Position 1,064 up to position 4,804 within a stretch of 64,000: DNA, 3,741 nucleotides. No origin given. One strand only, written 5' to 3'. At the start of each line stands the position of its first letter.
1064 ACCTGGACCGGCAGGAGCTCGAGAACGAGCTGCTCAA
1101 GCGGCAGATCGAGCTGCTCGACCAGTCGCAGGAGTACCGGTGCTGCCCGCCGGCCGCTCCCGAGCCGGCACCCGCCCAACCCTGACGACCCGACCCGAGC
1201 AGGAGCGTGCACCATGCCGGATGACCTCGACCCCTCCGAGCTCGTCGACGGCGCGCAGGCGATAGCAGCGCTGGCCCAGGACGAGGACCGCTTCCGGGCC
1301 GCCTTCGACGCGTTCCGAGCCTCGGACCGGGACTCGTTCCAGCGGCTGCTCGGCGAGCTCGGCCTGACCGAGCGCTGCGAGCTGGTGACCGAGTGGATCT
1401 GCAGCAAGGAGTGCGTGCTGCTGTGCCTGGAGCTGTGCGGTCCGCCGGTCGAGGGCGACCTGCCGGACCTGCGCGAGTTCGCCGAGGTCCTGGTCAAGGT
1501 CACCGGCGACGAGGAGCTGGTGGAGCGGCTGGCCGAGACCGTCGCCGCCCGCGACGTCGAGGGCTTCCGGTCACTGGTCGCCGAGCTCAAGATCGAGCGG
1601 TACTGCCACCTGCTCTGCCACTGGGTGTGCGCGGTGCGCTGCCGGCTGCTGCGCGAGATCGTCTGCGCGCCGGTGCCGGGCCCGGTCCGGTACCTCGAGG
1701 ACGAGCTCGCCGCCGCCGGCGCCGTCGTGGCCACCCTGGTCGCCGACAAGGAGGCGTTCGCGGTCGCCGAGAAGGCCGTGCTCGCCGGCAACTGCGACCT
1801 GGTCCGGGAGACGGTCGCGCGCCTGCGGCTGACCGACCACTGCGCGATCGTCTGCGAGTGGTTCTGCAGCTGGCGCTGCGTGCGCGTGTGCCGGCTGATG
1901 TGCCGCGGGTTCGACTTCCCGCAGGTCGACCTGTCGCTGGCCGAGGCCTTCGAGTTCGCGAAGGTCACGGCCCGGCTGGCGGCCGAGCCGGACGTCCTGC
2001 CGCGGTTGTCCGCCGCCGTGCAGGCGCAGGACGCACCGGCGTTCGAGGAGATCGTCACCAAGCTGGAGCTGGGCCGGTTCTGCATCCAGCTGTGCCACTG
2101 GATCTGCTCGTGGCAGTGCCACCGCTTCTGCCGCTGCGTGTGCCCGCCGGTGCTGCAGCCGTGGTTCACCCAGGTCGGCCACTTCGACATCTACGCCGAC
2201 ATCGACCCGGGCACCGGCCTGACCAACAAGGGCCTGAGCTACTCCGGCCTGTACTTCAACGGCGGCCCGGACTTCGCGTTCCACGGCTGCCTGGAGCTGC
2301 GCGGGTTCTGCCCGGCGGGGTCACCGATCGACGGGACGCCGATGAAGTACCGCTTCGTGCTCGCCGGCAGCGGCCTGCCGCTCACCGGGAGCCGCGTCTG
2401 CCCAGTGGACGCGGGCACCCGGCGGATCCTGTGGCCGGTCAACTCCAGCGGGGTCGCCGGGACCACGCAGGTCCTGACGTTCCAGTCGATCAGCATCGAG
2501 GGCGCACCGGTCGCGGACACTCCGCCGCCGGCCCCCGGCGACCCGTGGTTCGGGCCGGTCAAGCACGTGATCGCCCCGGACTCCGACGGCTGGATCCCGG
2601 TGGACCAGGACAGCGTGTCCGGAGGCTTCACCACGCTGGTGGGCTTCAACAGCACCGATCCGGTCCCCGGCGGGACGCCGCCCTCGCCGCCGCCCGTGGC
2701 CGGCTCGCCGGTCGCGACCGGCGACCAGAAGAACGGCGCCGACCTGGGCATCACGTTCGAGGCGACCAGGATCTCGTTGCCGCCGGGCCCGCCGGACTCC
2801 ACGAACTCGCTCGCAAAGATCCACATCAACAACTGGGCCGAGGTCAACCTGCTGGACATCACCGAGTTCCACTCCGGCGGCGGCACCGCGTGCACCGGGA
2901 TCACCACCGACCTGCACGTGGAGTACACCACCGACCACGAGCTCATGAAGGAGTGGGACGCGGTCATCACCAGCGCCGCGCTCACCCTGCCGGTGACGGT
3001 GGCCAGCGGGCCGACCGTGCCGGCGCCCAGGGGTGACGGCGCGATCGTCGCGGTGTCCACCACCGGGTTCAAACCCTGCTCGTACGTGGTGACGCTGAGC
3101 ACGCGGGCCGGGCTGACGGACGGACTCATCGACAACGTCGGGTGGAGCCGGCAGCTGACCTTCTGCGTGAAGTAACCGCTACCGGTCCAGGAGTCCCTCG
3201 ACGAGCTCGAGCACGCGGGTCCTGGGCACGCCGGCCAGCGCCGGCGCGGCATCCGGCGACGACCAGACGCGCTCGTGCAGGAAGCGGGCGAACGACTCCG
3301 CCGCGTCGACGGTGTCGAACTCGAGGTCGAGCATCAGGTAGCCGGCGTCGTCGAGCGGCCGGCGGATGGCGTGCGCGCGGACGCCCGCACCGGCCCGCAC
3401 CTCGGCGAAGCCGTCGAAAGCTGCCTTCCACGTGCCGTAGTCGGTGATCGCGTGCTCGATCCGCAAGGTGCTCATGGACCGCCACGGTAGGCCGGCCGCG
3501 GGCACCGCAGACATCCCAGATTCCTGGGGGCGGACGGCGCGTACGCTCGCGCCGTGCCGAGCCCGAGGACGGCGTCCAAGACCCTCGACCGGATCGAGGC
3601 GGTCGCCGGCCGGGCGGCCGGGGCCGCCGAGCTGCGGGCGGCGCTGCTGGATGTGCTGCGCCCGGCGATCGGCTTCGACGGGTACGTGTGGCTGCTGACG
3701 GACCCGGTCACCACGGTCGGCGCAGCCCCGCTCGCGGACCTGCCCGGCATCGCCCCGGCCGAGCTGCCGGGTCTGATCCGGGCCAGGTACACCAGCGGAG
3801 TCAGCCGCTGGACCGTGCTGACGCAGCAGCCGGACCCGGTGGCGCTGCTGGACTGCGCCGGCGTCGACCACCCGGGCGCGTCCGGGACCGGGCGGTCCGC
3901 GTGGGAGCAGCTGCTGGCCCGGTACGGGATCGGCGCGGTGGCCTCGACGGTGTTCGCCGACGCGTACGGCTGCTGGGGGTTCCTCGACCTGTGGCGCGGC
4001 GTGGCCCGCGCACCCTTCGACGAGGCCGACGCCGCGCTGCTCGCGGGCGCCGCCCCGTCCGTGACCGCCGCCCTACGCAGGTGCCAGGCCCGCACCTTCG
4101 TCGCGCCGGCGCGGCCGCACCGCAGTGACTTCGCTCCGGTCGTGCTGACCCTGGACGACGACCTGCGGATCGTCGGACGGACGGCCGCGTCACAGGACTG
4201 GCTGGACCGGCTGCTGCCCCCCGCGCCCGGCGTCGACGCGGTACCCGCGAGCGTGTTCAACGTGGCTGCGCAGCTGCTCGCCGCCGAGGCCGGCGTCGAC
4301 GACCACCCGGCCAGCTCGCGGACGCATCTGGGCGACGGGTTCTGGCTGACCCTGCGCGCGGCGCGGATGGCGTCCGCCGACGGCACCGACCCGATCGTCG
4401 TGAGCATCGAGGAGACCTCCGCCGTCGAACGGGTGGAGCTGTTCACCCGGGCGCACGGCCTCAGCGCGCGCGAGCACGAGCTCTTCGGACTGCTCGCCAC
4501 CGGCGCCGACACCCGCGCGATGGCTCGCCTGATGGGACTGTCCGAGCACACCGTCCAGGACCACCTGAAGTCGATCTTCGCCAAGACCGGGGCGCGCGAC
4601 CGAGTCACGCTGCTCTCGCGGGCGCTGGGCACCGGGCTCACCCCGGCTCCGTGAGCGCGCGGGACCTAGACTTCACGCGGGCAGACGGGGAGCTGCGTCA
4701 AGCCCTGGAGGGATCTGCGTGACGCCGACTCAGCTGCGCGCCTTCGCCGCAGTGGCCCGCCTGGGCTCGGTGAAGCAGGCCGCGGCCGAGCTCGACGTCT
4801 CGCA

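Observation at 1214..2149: Four-fold helical repeat with cysteines at every fourth residue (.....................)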

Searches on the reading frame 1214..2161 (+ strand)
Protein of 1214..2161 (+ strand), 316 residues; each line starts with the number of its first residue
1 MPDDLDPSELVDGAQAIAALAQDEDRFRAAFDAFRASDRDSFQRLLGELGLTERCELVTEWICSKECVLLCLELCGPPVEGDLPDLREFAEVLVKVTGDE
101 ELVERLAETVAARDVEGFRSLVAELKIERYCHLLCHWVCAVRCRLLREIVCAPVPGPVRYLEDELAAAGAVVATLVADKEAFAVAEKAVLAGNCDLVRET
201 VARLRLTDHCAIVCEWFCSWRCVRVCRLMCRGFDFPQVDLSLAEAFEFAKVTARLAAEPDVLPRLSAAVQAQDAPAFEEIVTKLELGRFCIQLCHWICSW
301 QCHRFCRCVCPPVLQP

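Call 100: predict_structure(alignment_id=A4)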
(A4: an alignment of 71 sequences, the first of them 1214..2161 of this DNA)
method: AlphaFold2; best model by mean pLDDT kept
length: 316 residues; sequences in the alignment: 71
mean_pLDDT: 92.5   pTM: 0.91
mean pLDDT of the five models: 92.5, 92.4, 91.8, 91.5, 91.4
residues with pLDDT >= 90: 268; 70-90: 37; 50-70: 5; < 50: 6
segments of 3 or more residues with pLDDT < 50: 1-4
pLDDT, mean of each block of 10 residues (from residue 1): 61 95 97 96 97 94 96 88 89 98 98 97 96 97 95 87 98 97 95 94 95 94 94 80 95 92 94 96 95 95 91 59
secondary structure, 60 per line:
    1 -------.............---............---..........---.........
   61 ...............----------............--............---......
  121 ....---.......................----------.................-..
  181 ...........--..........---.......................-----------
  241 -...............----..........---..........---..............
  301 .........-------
elements in order: H8-20 H24-35 H39-48 H52-75 H86-97 H100-111 H115-124 H128-150 H161-177 H179-191 H194-203 H207-229 H242-256 H261-270 H274-283 H287-309

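Call 102: fold_search(model_id=the predicted structure, library=pdb)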
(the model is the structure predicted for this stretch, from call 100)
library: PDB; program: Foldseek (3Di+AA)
matches with E <= 10: 273; with E <= 0.001: 0
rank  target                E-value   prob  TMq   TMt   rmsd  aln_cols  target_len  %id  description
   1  8qah_A                3.3e-01  0.13  0.18  0.15  19.6       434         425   14  X-ray crystal structure of a de novo designed single-chain parallel coiled-coil alpha-helical barrel with 8 inner heli (released 2024-07-03)
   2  8qah_B                3.6e-01  0.13  0.18  0.15  19.6       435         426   14  X-ray crystal structure of a de novo designed single-chain parallel coiled-coil alpha-helical barrel with 8 inner heli (released 2024-07-03)
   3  1h6g_A                4.5e-01  0.08  0.11  0.12  21.1       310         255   12  alpha-catenin M-domain (released 2001-08-07)
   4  8qag_B                5.3e-01  0.10  0.14  0.15  19.5       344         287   14  X-ray crystal structure of a de novo designed single-chain parallel coiled-coil alpha-helical barrel with 6 inner heli (released 2024-07-03)
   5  7a0g_HHH              6.6e-01  0.07  0.13  0.12  37.3       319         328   12  Structure of the SmhB pore of the tripartite alpha-pore forming toxin, Smh, from Serratia marcescens. (released 2021-03-31)
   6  8jme_A                6.9e-01  0.06  0.13  0.11  21.6       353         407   10  The cryo-EM structure of insect gustatory receptor Gr64a from Drosophila melanogaster (released 2024-02-07)
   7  9cpb_5T               6.9e-01  0.04  0.11  0.11  43.8       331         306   14  Atomic model of bovine Fallopian tube cilia doublet microtubule (48-nm periodicity) (released 2024-10-30)
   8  9nlw_G                9.3e-01  0.08  0.13  0.14  21.3       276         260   15  Y20S (Sec18-Sec17-Sec9-Sso1-Snc1) EDTA - Class 6 (released 2025-10-01)
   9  2ch7_A                9.3e-01  0.03  0.08  0.08  54.2       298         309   15  Crystal structure of the cytoplasmic domain of a bacterial chemoreceptor from Thermotoga maritima (released 2006-04-18)
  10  2nw7_D                1.1e+00  0.05  0.12  0.14  17.5       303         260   12  Crystal Structure of Tryptophan 2,3-dioxygenase (TDO) from Xanthomonas campestris in complex with ferric heme. Northea (released 2006-12-19)
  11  7yub_R                1.2e+00  0.04  0.14  0.11  23.0       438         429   12  S1P-bound human SPNS2 (released 2023-09-06)
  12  7sqc_1J               1.2e+00  0.02  0.08  0.08  44.0       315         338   15  Ciliary C1 central pair apparatus isolated from Chlamydomonas reinhardtii (released 2022-04-13)
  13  7rdr_A                1.3e+00  0.09  0.16  0.12  21.6       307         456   18  Circular tandem repeat protein with novel repeat topology and enhanced subunit contact surfaces (released 2021-09-01)
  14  7a0g_AAA              1.3e+00  0.04  0.12  0.11  37.5       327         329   11  Structure of the SmhB pore of the tripartite alpha-pore forming toxin, Smh, from Serratia marcescens. (released 2021-03-31)
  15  8ze0_A                1.3e+00  0.04  0.13  0.11  20.1       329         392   10  Drosophila melanogaster gustatory receptor 64a(Gr64a) in apo state (released 2024-10-30)
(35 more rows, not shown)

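Call 115: search_solved_structures(query=A4, max_evalue=10)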
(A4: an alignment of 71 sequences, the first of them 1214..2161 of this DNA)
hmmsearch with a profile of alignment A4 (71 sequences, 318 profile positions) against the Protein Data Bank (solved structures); distinct sequences matched with E-value up to 10: 21.
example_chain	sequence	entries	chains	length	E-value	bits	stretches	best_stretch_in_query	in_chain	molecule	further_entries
9n0j_A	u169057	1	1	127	0.012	17.9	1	10-48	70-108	De novo designed KABLE protein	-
9n0k_A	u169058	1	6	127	0.012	17.9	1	10-48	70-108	De novo designed KABLE protein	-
9n0i_A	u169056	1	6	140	0.013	17.8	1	10-48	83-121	De novo designed KABLE protein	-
6w6x_A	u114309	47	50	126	0.021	17.1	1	19-51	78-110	De novo designed ABLE protein | De novo designed ABLE | D-ABLE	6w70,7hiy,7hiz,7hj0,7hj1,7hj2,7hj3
6x8n_A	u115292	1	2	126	0.023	17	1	19-51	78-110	De novo designed ABLE protein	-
9tau_A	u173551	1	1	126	0.023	17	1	19-50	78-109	De novo photoenzyme variant ABLE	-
9tas_A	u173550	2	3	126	0.03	16.6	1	19-52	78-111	De novo photoenzyme photoABLE1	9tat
9taq_A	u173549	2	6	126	0.038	16.3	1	19-51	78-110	De novo photoenzyme variant ABLE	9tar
8i3j_A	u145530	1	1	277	0.042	16.1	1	114-212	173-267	Dynein axonemal heavy chain 1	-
9tav_A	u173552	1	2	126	0.05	15.9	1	19-51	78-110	De novo photoenzyme photoABLE2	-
29sb_A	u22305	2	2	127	0.055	15.7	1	16-49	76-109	KABLE2.5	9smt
9d2f_U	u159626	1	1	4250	0.21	13.8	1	103-212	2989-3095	Dynein axonemal heavy chain 1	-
4zdt_B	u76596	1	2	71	0.36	13.1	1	10-69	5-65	Structure-specific endonuclease subunit slx4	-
9fqr_X1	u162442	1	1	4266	0.41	12.9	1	103-212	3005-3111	Dynein axonemal heavy chain 1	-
9dm3_A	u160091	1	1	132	0.7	12.1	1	87-128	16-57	naphthalenediimide binding protein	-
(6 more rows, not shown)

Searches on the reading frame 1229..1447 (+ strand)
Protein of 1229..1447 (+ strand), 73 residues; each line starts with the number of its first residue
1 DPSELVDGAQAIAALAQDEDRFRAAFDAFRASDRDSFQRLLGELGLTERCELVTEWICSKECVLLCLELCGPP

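Call 54: search_protein_representatives(alignment_id=A2)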
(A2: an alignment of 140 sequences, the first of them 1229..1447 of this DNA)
Query: 140 sequences, 73 profile positions. Proteins with E-value up to 0.001 (for the whole library): 296; up to 1e-10: 232; up to 1e-30: 102. The best 150 are listed.
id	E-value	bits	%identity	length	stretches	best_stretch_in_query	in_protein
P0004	1.1e-96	333.0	-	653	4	2-72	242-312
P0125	1.2e-96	332.8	-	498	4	2-71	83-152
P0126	6.1e-95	327.4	-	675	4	2-72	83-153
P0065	3.9e-91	315.2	-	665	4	2-73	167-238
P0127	1.6e-90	313.3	-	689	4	2-72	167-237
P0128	2.9e-90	312.4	-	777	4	3-73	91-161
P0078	9.0e-90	310.8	-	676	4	2-73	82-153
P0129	4.8e-88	305.3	-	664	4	3-72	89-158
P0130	1.5e-87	303.8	-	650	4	2-73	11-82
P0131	8.6e-87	301.3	-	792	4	3-71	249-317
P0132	2.9e-86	299.6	-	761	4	2-72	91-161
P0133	3.0e-86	299.6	-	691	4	3-72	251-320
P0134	1.4e-84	294.2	-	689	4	2-73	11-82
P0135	3.1e-83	289.9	-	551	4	2-71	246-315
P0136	4.0e-83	289.5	-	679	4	2-72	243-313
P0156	1.2e-71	252.8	-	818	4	4-72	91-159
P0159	7.4e-67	237.4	-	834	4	3-72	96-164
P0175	6.3e-56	202.4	-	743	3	2-72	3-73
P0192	8.2e-40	150.8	-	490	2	2-73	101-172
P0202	2.8e-36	139.5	-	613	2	2-72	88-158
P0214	3.8e-34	132.6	-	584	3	3-73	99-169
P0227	4.6e-30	119.5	-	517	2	3-72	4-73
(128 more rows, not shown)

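Call 56: search_protein_families(library=pfam, proteins=[P0128, P0131, P0156, P0159, P0192, P0202, P0214, P0227, P0175], max_evalue=0.1)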
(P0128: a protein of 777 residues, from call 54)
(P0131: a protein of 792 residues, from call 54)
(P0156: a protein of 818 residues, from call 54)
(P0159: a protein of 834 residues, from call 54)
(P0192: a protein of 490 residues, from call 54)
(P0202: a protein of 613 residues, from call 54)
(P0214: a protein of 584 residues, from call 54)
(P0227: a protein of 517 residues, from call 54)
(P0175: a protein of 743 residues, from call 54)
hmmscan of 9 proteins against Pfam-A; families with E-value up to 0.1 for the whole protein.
P0128 (777 aa): 1 family
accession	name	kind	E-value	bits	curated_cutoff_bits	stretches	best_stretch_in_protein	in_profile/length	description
PF08884.16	Flagellin_D3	-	0.016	16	24.2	1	334-371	32-70/91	Flagellin D3 domain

P0131 (792 aa): 0 families

P0156 (818 aa): 0 families

P0159 (834 aa): 0 families

P0192 (490 aa): 0 families

P0202 (613 aa): 1 family
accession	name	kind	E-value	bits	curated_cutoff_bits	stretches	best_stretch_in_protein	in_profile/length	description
PF24669.2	Ddi2_HDD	-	0.0026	18.3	32.8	0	13-49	12-45/66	Ddi2 HDD domain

P0214 (584 aa): 1 family
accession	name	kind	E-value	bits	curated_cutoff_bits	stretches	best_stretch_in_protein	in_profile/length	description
PF18312.6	ScsC_N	-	0.016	15.4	25.8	0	112-130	14-32/34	Copper resistance protein ScsC N-terminal domain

P0227 (517 aa): 1 family
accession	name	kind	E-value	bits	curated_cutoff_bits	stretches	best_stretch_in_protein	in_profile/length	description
PF16488.10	ArgoL2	-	0.024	15.3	33.3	0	420-438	14-35/47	Argonaute linker 2 domain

P0175 (743 aa): 1 family
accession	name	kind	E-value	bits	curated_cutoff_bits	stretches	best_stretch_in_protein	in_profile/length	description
PF24669.2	Ddi2_HDD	-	0.0047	17.4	32.8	0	171-205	16-50/66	Ddi2 HDD domain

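Call 116: search_solved_structures(query=A2, max_evalue=10)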
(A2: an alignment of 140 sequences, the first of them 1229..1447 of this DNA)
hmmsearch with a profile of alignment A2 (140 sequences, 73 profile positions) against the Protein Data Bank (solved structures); distinct sequences matched with E-value up to 10: 42.
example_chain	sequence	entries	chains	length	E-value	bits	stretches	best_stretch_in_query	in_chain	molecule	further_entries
9dm3_A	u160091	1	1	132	7.3e-05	25.9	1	6-46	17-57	naphthalenediimide binding protein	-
29sb_A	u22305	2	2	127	0.00026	24.2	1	12-43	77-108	KABLE2.5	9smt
9n0j_A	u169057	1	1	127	0.00043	23.5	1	5-43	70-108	De novo designed KABLE protein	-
9n0k_A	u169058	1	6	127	0.00044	23.5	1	5-43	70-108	De novo designed KABLE protein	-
9n0i_A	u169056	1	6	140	0.00048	23.3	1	5-43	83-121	De novo designed KABLE protein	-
6w6x_A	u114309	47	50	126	0.004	20.4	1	12-45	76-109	De novo designed ABLE protein | De novo designed ABLE | D-ABLE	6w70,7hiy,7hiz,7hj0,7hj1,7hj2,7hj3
9tau_A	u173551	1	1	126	0.0042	20.3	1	12-45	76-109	De novo photoenzyme variant ABLE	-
6x8n_A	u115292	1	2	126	0.0052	20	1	12-45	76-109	De novo designed ABLE protein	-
9tav_A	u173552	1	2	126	0.0074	19.5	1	12-45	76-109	De novo photoenzyme photoABLE2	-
9tas_A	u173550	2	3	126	0.012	18.8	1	12-45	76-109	De novo photoenzyme photoABLE1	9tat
7jrq_A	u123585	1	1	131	0.013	18.8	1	20-45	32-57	MPP1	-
9taq_A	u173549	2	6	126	0.014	18.6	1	13-45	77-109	De novo photoenzyme variant ABLE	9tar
9cte_A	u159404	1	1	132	0.016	18.5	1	20-45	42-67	De novo protein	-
9dwa_A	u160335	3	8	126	0.028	17.7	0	7-43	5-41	De novo designed FABLE protein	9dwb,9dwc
5tgw_A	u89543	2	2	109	0.034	17.4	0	20-45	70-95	PS1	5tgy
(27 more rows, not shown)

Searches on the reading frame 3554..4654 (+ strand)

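Call 65: search_protein_families(library=pfam, proteins=[window:3554-4654:+], max_evalue=0.01)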
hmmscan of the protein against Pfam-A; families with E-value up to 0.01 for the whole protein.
window:3554-4654:+ (366 aa): 1 family
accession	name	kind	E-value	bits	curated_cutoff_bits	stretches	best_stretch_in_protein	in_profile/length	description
PF00196.25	GerE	-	2.2e-09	37.2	23.5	1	303-354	3-54/57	Bacterial regulatory proteins, luxR family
